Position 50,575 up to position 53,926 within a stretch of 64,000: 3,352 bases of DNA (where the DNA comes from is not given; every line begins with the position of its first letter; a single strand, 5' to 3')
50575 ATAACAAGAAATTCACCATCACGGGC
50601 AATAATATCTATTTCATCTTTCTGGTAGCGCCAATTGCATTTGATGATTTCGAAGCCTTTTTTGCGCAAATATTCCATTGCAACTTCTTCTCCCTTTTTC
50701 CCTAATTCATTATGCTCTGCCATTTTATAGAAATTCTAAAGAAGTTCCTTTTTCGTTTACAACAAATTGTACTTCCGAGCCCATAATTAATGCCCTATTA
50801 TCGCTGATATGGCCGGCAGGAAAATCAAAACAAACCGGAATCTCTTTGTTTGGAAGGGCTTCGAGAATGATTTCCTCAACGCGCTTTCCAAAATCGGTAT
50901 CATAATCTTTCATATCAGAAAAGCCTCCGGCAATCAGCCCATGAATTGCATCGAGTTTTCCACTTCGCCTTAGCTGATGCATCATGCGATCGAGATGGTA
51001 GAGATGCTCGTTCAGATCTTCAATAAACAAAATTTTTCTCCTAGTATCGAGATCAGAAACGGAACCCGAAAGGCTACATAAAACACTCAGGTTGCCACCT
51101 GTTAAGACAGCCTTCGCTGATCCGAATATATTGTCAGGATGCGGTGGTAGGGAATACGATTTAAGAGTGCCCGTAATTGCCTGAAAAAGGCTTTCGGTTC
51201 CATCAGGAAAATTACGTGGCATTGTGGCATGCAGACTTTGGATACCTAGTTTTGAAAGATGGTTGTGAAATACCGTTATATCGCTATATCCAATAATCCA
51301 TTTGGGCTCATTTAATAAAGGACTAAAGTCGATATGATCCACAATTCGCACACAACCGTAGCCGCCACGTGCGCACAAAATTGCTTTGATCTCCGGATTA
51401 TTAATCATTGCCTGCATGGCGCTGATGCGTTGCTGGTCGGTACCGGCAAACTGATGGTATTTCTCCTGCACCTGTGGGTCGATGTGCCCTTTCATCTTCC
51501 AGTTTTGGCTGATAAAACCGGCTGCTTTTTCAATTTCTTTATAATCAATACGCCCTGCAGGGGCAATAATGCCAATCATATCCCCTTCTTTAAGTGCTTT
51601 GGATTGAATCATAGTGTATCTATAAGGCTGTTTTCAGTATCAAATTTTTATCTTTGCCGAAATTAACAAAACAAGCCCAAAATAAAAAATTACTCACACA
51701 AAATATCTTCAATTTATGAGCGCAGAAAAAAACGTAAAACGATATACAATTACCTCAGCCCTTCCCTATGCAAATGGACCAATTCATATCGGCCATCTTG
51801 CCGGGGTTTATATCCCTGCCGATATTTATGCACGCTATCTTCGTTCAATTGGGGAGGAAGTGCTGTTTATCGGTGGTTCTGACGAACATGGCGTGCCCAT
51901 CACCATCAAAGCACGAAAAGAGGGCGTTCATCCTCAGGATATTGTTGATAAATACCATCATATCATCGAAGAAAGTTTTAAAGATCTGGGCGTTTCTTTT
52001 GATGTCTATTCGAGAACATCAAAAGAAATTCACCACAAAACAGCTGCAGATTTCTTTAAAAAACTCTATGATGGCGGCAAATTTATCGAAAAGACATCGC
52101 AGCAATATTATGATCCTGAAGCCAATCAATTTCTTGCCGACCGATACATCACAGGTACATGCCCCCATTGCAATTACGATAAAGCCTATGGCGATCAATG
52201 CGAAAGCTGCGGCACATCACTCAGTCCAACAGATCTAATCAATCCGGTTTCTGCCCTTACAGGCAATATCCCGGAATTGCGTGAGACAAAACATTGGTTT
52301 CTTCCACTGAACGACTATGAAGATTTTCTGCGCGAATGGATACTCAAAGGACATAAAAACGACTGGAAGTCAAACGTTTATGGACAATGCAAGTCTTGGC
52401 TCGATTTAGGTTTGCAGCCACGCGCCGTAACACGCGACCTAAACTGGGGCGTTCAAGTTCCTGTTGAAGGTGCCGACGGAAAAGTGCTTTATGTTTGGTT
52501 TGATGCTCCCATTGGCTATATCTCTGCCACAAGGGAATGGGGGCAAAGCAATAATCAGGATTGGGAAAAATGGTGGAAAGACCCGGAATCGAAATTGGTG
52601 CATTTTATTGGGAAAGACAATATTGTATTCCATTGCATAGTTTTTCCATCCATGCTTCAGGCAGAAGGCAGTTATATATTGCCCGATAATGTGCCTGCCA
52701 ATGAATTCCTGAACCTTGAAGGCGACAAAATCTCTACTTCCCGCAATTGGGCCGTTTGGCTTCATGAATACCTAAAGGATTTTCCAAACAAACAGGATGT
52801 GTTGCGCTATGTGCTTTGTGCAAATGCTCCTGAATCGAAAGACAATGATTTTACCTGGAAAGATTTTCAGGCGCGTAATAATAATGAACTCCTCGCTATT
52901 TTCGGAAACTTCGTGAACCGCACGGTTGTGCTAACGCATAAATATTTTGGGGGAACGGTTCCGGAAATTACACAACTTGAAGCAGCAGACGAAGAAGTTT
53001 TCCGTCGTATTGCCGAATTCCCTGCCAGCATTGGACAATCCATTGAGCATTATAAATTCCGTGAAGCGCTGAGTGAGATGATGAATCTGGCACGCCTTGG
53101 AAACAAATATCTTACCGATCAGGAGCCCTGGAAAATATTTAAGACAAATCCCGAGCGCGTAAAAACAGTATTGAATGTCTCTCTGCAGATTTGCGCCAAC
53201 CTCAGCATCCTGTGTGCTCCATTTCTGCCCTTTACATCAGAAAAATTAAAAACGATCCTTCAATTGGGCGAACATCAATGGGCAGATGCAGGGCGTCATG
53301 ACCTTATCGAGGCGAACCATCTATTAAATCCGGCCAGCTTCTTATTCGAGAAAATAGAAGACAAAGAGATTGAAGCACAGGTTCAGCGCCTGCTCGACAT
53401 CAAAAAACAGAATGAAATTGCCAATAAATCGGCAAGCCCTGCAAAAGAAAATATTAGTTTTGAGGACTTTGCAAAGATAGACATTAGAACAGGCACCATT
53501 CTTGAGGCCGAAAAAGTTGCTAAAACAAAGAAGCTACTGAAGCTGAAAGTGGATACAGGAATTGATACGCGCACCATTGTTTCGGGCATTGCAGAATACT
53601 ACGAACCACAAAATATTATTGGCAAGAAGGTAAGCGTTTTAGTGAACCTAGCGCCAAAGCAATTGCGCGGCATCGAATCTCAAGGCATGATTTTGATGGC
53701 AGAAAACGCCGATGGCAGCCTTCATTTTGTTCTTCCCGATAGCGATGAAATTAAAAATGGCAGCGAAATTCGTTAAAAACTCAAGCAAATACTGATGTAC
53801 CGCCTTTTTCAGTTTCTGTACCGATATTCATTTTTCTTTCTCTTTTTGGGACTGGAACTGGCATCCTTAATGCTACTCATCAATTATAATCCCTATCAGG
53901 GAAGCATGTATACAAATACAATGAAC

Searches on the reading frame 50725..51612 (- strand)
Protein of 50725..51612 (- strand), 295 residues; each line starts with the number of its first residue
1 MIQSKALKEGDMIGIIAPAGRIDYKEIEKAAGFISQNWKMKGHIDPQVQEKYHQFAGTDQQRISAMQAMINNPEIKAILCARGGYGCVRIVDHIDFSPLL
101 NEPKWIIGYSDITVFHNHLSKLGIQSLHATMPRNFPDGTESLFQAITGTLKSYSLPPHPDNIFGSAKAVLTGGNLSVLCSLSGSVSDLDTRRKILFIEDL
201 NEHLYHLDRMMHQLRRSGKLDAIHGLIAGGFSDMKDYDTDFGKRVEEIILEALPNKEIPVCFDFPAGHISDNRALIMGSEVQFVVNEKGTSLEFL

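Call 70: search_protein_families(library=pfam, proteins=[window:50725-51612:-], max_evalue=0.001)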
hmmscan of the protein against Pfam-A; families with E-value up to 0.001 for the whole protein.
window:50725-51612:- (295 aa): 2 families
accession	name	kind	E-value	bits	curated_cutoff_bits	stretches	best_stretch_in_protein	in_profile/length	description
PF02016.21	Peptidase_S66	-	1.1e-34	119.6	25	1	13-129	1-121/121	LD-carboxypeptidase N-terminal domain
PF17676.7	Peptidase_S66C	-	1.6e-30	106.6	23.7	1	168-282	2-119/120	LD-carboxypeptidase C-terminal domain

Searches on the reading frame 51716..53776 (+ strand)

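Call 70: search_protein_families(library=pfam, proteins=[window:51716-53776:+], max_evalue=0.001)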
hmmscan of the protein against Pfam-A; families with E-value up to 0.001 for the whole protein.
window:51716-53776:+ (686 aa): 6 families
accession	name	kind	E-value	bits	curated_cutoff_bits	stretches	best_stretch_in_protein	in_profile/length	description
PF09334.17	tRNA-synt_1g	-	1e-161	538.5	20.1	1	11-403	2-390/391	tRNA synthetases class I (M)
PF01588.26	tRNA_bind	-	2.5e-25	88.8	27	1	590-683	1-95/96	Putative tRNA binding domain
PF19303.5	Anticodon_3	-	2.5e-20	73.3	23.5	1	415-558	1-146/152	Anticodon binding domain of methionyl tRNA ligase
PF00133.28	tRNA-synt_1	-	3.3e-16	59.5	22.7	1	3-285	18-279/414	tRNA synthetases class I (I, L, M and V)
PF08264.19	Anticodon_1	-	2.3e-09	37.7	25.1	1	425-573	1-143/148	Anticodon-binding domain of tRNA ligase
PF01406.26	tRNA-synt_1e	-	2.3e-05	24.3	27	0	20-134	20-133/301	tRNA synthetases class I (C) catalytic domain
